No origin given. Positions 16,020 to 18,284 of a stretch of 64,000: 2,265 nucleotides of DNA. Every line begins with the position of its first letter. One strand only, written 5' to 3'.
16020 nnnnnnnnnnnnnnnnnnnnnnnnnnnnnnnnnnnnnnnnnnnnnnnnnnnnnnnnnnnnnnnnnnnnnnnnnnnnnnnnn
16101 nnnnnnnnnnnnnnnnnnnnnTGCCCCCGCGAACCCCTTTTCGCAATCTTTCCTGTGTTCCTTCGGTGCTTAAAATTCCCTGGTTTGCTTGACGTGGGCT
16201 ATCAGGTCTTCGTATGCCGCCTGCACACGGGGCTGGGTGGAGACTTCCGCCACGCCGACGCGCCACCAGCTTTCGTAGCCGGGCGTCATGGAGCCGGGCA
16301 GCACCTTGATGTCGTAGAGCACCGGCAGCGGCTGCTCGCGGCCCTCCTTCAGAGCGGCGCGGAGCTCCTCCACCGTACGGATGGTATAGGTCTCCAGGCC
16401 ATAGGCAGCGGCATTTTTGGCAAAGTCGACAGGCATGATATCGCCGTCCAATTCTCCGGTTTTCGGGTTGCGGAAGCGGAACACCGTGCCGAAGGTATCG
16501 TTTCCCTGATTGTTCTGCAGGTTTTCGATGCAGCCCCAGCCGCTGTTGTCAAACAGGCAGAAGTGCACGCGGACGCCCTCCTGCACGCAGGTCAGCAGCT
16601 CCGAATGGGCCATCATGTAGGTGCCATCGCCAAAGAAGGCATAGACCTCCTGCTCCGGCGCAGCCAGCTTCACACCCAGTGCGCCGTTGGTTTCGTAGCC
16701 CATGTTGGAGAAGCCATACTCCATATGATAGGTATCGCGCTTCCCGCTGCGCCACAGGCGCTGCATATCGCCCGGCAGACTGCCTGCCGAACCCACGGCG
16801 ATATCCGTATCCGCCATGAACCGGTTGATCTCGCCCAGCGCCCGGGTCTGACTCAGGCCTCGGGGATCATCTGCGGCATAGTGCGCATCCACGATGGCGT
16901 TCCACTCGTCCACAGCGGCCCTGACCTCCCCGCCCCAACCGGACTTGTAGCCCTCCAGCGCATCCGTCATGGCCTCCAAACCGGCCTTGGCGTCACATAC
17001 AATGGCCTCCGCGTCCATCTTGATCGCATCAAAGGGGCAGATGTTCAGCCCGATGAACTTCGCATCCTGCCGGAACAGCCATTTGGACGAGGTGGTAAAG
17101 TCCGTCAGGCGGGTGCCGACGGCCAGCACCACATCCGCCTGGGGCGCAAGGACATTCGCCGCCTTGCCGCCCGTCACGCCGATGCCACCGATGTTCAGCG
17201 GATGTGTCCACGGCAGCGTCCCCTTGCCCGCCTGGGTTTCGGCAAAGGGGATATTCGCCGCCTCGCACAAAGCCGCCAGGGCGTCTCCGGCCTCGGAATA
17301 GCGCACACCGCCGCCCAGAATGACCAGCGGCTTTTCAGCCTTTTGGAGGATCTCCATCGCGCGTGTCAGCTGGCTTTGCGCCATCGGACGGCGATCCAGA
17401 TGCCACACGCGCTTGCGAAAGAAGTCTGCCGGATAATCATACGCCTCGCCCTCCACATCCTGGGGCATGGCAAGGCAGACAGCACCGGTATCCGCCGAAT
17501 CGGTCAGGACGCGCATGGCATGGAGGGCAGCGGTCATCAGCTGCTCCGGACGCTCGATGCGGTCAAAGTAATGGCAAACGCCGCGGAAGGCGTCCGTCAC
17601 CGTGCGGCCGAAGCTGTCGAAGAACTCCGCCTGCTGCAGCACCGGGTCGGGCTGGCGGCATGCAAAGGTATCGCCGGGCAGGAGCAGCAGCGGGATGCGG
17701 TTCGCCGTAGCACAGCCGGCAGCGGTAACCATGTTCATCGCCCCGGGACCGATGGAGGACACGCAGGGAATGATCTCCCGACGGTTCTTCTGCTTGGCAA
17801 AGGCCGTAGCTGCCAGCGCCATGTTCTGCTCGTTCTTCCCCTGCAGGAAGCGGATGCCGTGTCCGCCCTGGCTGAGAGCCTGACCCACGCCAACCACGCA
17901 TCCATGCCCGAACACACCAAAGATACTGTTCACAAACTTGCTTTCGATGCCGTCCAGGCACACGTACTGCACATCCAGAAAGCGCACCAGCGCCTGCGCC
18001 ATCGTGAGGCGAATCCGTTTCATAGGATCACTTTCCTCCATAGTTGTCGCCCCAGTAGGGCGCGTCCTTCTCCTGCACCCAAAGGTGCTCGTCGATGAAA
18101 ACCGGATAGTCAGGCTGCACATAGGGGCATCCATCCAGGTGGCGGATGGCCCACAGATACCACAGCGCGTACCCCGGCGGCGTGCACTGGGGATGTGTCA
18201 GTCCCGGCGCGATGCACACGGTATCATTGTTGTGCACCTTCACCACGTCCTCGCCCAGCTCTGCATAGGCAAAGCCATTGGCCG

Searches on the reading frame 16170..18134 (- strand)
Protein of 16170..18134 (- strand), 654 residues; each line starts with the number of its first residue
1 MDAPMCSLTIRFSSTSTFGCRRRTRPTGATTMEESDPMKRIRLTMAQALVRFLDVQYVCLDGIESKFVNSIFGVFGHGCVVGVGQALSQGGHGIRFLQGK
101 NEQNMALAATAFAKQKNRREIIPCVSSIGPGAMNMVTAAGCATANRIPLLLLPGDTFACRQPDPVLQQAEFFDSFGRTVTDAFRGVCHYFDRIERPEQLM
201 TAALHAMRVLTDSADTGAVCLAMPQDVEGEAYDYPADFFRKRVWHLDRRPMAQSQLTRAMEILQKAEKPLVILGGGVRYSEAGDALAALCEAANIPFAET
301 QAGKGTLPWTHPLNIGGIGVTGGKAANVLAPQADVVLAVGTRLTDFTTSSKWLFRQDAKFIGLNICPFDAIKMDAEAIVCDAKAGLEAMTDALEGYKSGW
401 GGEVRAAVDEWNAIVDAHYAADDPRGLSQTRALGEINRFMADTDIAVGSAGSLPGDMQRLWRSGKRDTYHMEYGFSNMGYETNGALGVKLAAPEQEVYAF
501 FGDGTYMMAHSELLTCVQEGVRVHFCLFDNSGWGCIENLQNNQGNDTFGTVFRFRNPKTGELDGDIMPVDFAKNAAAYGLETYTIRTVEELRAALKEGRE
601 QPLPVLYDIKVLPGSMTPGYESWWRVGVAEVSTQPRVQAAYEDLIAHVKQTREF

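Call 51: search_protein_families(library=pfam, proteins=[window:16170-18134:-], max_evalue=0.01)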
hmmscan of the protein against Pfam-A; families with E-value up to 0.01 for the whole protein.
window:16170-18134:- (654 aa): 3 families
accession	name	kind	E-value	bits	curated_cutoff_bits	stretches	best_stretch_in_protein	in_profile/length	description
PF00205.28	TPP_enzyme_M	-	4.3e-36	124.1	30.4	1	257-388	2-136/137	Thiamine pyrophosphate enzyme, central domain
PF02775.26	TPP_enzyme_C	-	3.1e-33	115.2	21.9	1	450-608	2-150/151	Thiamine pyrophosphate enzyme, C-terminal TPP binding domain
PF02776.23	TPP_enzyme_N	-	1.3e-10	41.5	26.8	1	63-161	11-105/119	Thiamine pyrophosphate enzyme, N-terminal TPP binding domain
